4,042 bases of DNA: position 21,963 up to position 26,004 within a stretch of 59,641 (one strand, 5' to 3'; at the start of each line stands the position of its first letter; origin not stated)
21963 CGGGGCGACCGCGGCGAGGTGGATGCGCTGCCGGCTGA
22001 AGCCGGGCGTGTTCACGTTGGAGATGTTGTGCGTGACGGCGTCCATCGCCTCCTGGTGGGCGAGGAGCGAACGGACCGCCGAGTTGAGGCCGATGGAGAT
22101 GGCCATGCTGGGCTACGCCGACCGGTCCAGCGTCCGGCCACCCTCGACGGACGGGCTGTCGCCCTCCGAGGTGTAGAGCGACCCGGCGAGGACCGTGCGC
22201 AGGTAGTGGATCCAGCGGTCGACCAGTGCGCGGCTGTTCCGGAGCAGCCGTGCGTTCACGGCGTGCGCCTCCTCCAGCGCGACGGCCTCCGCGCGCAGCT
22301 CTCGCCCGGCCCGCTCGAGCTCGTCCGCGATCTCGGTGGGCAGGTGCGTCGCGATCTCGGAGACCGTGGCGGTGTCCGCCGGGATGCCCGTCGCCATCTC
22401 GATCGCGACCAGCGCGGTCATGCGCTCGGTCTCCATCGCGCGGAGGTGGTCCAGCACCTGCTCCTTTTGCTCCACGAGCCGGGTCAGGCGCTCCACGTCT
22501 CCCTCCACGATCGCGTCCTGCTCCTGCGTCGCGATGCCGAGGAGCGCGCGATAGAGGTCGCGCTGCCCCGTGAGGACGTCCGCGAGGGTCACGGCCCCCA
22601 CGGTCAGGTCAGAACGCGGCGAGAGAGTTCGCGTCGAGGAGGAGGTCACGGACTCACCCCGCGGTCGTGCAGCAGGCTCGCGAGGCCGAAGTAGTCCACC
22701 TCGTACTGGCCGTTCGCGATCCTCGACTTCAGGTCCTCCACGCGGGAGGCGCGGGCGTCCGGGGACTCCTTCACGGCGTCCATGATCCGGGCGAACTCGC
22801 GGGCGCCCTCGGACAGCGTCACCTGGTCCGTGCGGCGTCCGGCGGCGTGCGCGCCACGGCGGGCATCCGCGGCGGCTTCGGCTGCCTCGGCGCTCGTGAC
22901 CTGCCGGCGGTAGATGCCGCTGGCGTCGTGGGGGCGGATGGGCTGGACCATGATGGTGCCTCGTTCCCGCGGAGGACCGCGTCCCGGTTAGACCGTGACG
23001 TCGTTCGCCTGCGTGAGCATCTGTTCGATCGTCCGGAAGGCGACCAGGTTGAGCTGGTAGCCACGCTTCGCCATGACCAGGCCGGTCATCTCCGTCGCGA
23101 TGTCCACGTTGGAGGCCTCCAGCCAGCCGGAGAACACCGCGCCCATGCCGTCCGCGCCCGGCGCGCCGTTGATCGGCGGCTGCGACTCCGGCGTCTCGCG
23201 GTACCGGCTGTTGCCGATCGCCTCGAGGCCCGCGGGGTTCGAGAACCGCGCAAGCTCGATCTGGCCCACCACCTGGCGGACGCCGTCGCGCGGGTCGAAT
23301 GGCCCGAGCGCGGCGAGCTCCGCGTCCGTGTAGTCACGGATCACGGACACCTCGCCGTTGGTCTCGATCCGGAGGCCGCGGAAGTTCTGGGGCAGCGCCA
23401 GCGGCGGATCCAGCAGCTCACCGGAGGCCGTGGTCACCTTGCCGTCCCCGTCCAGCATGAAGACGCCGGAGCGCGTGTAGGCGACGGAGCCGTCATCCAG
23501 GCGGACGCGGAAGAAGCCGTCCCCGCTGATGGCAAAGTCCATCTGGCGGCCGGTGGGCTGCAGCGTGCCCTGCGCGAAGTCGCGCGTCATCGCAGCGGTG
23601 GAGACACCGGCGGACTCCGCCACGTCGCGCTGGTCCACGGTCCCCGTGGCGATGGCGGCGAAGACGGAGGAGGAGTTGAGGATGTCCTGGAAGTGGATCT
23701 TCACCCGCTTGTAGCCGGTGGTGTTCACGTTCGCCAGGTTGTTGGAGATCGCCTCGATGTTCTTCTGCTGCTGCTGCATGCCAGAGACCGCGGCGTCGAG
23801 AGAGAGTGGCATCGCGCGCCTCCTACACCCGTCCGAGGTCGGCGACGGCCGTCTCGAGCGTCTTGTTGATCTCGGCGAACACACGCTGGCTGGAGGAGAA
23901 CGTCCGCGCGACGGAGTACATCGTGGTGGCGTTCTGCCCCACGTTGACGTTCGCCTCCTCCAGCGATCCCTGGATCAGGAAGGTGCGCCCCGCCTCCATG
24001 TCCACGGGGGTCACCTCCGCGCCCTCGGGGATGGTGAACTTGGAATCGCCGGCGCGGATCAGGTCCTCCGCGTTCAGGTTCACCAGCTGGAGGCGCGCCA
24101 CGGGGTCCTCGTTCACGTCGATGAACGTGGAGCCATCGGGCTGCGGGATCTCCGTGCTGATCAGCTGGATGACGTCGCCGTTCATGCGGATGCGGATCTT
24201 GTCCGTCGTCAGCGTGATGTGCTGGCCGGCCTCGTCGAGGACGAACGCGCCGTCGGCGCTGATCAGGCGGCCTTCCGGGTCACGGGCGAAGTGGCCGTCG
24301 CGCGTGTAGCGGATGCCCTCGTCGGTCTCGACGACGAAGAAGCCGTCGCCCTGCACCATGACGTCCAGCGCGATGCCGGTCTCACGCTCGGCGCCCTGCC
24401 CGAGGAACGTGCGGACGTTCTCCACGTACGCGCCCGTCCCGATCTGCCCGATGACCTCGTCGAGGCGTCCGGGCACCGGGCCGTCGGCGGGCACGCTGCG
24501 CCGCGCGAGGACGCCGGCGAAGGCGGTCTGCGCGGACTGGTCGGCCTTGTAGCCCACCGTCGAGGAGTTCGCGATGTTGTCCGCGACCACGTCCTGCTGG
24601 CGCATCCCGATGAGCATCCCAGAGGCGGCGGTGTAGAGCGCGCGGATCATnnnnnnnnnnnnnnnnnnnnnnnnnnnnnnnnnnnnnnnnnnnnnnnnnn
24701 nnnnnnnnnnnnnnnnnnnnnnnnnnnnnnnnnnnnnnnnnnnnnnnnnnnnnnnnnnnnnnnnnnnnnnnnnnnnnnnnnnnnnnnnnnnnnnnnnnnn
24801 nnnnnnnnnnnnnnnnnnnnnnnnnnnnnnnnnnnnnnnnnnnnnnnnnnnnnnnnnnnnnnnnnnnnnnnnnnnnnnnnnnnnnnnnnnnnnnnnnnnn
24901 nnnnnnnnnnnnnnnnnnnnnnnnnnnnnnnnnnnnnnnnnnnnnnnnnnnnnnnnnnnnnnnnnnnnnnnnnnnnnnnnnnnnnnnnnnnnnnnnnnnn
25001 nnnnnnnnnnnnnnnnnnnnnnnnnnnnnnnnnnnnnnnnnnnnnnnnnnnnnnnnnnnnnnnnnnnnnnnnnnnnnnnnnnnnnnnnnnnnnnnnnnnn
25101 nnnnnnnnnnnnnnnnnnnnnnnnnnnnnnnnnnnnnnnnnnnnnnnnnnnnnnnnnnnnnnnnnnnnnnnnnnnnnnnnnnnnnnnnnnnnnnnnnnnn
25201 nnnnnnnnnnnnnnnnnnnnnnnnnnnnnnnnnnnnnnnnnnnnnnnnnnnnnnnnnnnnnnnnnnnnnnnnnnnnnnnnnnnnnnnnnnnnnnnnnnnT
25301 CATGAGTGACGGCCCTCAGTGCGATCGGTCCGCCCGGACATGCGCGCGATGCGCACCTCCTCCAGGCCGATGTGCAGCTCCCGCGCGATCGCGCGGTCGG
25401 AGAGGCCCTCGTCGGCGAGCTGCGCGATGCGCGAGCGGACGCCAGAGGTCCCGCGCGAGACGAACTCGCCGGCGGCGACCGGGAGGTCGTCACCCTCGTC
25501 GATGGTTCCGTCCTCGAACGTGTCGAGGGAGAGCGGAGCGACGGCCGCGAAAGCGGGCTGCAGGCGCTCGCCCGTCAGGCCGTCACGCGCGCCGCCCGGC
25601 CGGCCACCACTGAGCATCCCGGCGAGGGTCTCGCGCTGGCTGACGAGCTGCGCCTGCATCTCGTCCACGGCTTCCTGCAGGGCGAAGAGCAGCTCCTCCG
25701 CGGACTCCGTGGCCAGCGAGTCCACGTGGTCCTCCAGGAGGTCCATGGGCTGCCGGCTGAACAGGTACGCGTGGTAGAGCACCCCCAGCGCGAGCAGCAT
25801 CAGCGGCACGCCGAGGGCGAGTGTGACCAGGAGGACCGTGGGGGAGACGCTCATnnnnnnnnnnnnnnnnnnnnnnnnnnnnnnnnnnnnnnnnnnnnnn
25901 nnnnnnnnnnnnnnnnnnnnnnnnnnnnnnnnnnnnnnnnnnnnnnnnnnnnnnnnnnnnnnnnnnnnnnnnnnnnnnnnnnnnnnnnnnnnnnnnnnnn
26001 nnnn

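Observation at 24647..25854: Two unknown genes translationally coupled between fliA and flgF: a membrane-tethered HTH protein and an LPNTG-anchored RskA_C-like protein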

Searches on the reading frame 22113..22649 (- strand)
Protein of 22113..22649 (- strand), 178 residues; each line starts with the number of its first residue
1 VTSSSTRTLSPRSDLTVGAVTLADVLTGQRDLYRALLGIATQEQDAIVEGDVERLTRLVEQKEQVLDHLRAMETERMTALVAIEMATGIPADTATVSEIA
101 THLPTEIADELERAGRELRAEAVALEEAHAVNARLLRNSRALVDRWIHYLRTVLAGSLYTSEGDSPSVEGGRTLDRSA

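Call 3: search_protein_families(library=pfam, proteins=[window:22113-22649:-], max_evalue=1)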
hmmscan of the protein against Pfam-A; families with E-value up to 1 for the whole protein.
window:22113-22649:- (178 aa): 2 families
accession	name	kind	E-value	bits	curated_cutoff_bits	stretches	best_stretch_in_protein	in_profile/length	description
PF05130.17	FlgN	-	4.5e-22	79.5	30.5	1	22-164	6-144/147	FlgN protein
PF13401.12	AAA_22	-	0.048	14.4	27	0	88-155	59-121/130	AAA domain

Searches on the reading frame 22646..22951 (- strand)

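Call 3: search_protein_families(library=pfam, proteins=[window:22646-22951:-], max_evalue=1)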
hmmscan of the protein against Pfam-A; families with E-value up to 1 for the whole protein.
window:22646-22951:- (101 aa): 2 families
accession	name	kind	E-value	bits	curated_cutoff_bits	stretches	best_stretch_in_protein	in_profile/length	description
PF04316.19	FlgM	-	1.2e-14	54.7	25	1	42-87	1-46/55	Anti-sigma-28 factor, FlgM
PF09995.15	MPAB_Lcp_cat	-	0.021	15.3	23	1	9-71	107-170/231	ER-bound oxygenase mpaB/B'/Rubber oxygenase, catalytic domain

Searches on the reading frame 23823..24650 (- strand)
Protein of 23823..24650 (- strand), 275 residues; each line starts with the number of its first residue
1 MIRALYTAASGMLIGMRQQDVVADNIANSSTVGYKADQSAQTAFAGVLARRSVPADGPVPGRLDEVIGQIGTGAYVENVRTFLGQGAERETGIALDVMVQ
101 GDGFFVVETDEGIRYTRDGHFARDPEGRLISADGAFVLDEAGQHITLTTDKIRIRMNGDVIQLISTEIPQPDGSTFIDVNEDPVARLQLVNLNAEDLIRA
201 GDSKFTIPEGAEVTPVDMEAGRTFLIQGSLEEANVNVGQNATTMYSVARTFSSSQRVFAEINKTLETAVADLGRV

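Call 3: search_protein_families(library=pfam, proteins=[window:23823-24650:-], max_evalue=1)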
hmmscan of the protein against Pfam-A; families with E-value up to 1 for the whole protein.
window:23823-24650:- (275 aa): 3 families
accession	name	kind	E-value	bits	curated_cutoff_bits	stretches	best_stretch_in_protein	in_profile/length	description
PF22692.1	LlgE_F_G_D1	-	1.1e-12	48.3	27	1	98-160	1-62/64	Flagellar hook protein FlgE/F/G D1 domain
PF00460.25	Flg_bb_rod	-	2.5e-08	34.1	20.7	1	5-35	1-31/31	Flagella basal body rod protein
PF06429.18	Flg_bbr_C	-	3.6e-05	23.6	23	1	227-268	2-43/46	Flagellar basal body rod FlgEFG protein C-terminal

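Call 4: search_protein_families(library=ncbifam, proteins=[window:23823-24650:-], max_evalue=1)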
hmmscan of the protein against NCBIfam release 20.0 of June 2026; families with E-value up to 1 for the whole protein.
window:23823-24650:- (275 aa): 29 families (the best 25 are shown)
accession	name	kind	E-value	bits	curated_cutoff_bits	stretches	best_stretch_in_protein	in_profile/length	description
TIGR03506.1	FlgEFG_subfam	subfamily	4.7e-41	141.7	70.25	2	3-142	1-127/351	flagellar hook-basal body complex protein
TIGR02490.1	flgF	equivalog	3.7e-40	137.8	178.5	1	5-251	1-217/218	flagellar basal-body rod protein FlgF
NF009278.1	PRK12636.1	equivalog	6.4e-34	117.7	350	1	1-261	1-251/263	flagellar basal body rod protein FlgG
NF009280.2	PRK12640.1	subfamily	5.3e-29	101.5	210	1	1-264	1-235/246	flagellar basal body rod protein FlgF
NF009331.1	PRK12689.1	equivalog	7.9e-29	100.6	347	1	4-273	4-249/252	flagellar basal-body rod protein FlgF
NF009332.0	PRK12690.1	equivalog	4.6e-28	98.1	288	2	81-273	65-237/239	flagellar hook-basal body complex protein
NF004241.1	PRK05682.1-5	equivalog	1.4e-27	96.9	469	2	1-138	1-136/446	flagellar hook protein FlgE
TIGR02488.1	flgG_G_neg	equivalog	2e-27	96.3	252.75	1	4-266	1-253/259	flagellar basal-body rod protein FlgG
NF009282.1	PRK12642.1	equivalog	4e-25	88.5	242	1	2-273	2-238/239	flagellar basal-body rod protein FlgF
NF009456.0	PRK12816.1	equivalog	7.3e-24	84.8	416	1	1-269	1-260/264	flagellar basal body rod protein FlgG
NF004238.1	PRK05682.1-1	equivalog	2.3e-21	76.6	400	1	7-135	5-119/414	flagellar hook protein FlgE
NF004243.1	PRK05682.2-2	equivalog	8.1e-20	71.3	801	2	4-138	6-125/420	flagellar hook protein FlgE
TIGR02489.1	flgE_epsilon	equivalog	1.8e-17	63.2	412.85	1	1-137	1-136/719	flagellar hook protein FlgE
NF009281.1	PRK12641.1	equivalog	3.6e-16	59.4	260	2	84-268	65-244/252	flagellar basal-body rod protein FlgF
NF004242.0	PRK05682.2-1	equivalog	3e-15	56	365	1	2-137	4-127/422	flagellar hook protein FlgE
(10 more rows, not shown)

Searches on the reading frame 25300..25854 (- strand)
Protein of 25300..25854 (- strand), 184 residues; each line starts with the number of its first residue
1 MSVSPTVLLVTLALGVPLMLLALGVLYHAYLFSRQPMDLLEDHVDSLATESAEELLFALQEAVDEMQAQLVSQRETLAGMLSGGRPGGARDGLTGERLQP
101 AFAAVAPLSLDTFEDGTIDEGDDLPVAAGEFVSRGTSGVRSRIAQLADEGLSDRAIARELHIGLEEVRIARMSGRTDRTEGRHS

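Call 3: search_protein_families(library=pfam, proteins=[window:25300-25854:-], max_evalue=1)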
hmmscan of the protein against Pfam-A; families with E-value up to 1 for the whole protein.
window:25300-25854:- (184 aa): 4 families
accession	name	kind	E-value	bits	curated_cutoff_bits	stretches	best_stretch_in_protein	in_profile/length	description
PF13936.12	HTH_38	-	0.0099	16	27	1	140-161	10-31/44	Helix-turn-helix domain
PF13384.12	HTH_23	-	0.011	15.9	24.6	1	140-162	7-29/50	Homeodomain-like domain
PF19610.4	DUF6115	-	0.018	15.9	27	1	140-169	100-129/134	Family of unknown function (DUF6115)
PF12759.13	HTH_Tnp_IS1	-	0.21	11.7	24.9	1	138-166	9-37/46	InsA C-terminal domain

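Call 4: search_protein_families(library=ncbifam, proteins=[window:25300-25854:-], max_evalue=1)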
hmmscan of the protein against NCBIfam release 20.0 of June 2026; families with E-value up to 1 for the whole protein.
window:25300-25854:- (184 aa): 0 families

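Call 6: find_homologous_proteins(query=window:25300-25854:-, max_evalue=0.001)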
Query window:25300-25854:- (184 aa): 139 proteins with E <= 0.001 among 3899 candidates; the best 120 are listed.
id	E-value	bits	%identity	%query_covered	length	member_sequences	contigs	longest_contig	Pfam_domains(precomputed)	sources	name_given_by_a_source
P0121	1.8e-107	374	99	100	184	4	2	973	-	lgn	-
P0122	7.3e-63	229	74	95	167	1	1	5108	-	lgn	-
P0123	3.9e-60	220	72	95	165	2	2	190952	-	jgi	-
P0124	7.7e-60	219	72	95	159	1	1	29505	-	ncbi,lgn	-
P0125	3.1e-58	214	70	95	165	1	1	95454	-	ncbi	-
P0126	3.6e-58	214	70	95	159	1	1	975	-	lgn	-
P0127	2.8e-57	211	70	95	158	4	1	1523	-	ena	-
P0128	3.4e-57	211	69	95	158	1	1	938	-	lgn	-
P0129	3.8e-57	211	70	95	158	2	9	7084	-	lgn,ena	-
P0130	1.0e-56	209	69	95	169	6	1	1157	-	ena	-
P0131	2.9e-56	208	69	95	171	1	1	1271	-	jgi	jgi:hypothetical protein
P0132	3.5e-56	208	70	95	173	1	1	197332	-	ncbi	ncbi:MAG: hypothetical protein AB7F65_08955 [Dehalococcoidia bacterium]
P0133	6.9e-56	207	69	95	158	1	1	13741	-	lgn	-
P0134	7.1e-56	206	68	95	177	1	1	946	-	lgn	-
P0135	2.0e-55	205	69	95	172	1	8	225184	-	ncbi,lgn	-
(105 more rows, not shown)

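Call 10: search_protein_families(library=pfam, alignment_id=A2, max_evalue=1)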
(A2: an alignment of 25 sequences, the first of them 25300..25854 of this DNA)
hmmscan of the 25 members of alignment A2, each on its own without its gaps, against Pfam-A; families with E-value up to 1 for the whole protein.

A. member 1, window:25300-25854:- (184 aa): 4 families
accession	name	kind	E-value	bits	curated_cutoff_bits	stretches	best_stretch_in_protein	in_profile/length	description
PF13936.12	HTH_38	-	0.0099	16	27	1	140-161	10-31/44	Helix-turn-helix domain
PF13384.12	HTH_23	-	0.011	15.9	24.6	1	140-162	7-29/50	Homeodomain-like domain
PF19610.4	DUF6115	-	0.018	15.9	27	1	140-169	100-129/134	Family of unknown function (DUF6115)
PF12759.13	HTH_Tnp_IS1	-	0.21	11.7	24.9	1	138-166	9-37/46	InsA C-terminal domain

B. families by the number of members that match (of 25 scanned): 39 families (the first 25 are shown)
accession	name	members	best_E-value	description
PF19610.4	DUF6115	24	4.5e-05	Family of unknown function (DUF6115)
PF13384.12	HTH_23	15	0.0026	Homeodomain-like domain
PF13936.12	HTH_38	11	0.00068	Helix-turn-helix domain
PF12759.13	HTH_Tnp_IS1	4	0.15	InsA C-terminal domain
PF25443.1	ANG-1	3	0.012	ANG-1-like domain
PF24430.1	DUF7553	3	0.076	Family of unknown function (DUF7553)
PF04102.17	SlyX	3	0.14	SlyX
PF16740.10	SKA2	2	0.00083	Spindle and kinetochore-associated protein 2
PF03918.19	CcmH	2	0.0031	Cytochrome C biogenesis protein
PF22564.2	HAAS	2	0.066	HAAS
PF10805.13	DUF2730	2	0.071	Protein of unknown function (DUF2730)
PF04478.17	Mid2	2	0.075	Mid2 like cell wall stress sensor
PF12699.13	phiKZ_IP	2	0.097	phiKZ-like phage internal head proteins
PF25787.1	HTH_SB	2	0.11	Sleeping Beauty transposase HTH domain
PF13755.11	Sensor_TM1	1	0.0056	Sensor N-terminal transmembrane domain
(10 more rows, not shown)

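Call 40: predict_structure(alignment_id=A2)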
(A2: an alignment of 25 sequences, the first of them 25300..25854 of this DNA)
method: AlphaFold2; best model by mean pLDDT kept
length: 184 residues; sequences in the alignment: 25
mean_pLDDT: 74.0   pTM: 0.29
mean pLDDT of the five models: 74.0, 72.8, 72.8, 71.8, 70.4
residues with pLDDT >= 90: 56; 70-90: 62; 50-70: 26; < 50: 40
segments of 3 or more residues with pLDDT < 50: 97-134
pLDDT, mean of each block of 10 residues (from residue 1): 88 94 95 77 70 82 94 91 65 49 42 41 44 59 88 91 88 76 67
secondary structure, 60 per line:
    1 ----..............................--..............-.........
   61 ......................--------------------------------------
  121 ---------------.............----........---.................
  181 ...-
elements in order: H5-34 H37-50 H52-82 H136-148 H153-160 H164-183

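Call 44: fold_search(model_id=the predicted structure, library=pdb)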
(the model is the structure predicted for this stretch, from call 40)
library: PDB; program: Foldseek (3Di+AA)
matches with E <= 10: 378; with E <= 0.001: 0
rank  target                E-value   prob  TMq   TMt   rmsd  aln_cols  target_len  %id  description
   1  2r0q_D                2.8e-01  0.38  0.19  0.19  20.4       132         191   15  Crystal structure of a serine recombinase- DNA regulatory complex (released 2008-04-01)
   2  5hev_B                4.2e-01  0.99  0.19  0.17   0.6        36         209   33  Crystal Structure of the beryllofluoride-activated LiaR from Enterococcus faecium (released 2016-11-16)
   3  4wt0_A                4.5e-01  0.66  0.15  0.35   4.0        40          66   30  Crystal structure of the DNA binding domains of LiaRD191N from E. faecalis (released 2015-05-06)
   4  1k78_A                5.9e-01  0.75  0.20  0.29   9.5        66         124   27  Pax5(1-149)+Ets-1(331-440)+DNA (released 2002-01-04)
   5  2r0q_C                6.8e-01  0.35  0.21  0.20  25.0       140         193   14  Crystal structure of a serine recombinase- DNA regulatory complex (released 2008-04-01)
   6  1je8_E                8.3e-01  0.60  0.17  0.39   2.9        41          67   27  Two-Component response regulator NarL/DNA Complex: DNA Bending Found in a High Affinity Site (released 2002-09-27)
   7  5hev_A                8.3e-01  0.60  0.17  0.15   4.2        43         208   26  Crystal Structure of the beryllofluoride-activated LiaR from Enterococcus faecium (released 2016-11-16)
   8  1yio                  1.0e+00  0.96  0.19  0.18   0.6        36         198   33  Crystallographic structure of response regulator StyR from Pseudomonas fluorescens (released 2005-09-27)
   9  1je8_A                1.0e+00  0.57  0.17  0.39   2.9        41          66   27  Two-Component response regulator NarL/DNA Complex: DNA Bending Found in a High Affinity Site (released 2002-09-27)
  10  5zz6_B                1.0e+00  0.33  0.15  0.14   3.5        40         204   28  Redox-sensing transcriptional repressor Rex (released 2018-11-07)
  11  2x48_A                1.1e+00  0.95  0.19  0.63   0.5        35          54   26  ORF 55 from Sulfolobus islandicus rudivirus 1 (released 2010-07-21)
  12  3ulq_B                1.1e+00  0.95  0.18  0.57   0.6        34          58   24  Crystal Structure of the Anti-Activator RapF Complexed with the Response Regulator ComA DNA Binding Domain (released 2012-01-04)
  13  4ldz_B                1.1e+00  0.87  0.20  0.20   2.0        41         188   27  Crystal structure of the full-length response regulator DesR in the active state (released 2014-07-16)
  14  7bhy_B                1.1e+00  0.84  0.21  0.67   3.9        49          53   18  DNA-binding domain of DeoR in complex with the DNA operator (released 2021-11-10)
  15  4wul_B                1.2e+00  0.38  0.15  0.36   5.8        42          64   31  Crystal structure of E. faecalis DNA binding domain LiaRD191N complexed with 26bp DNA (released 2015-05-06)
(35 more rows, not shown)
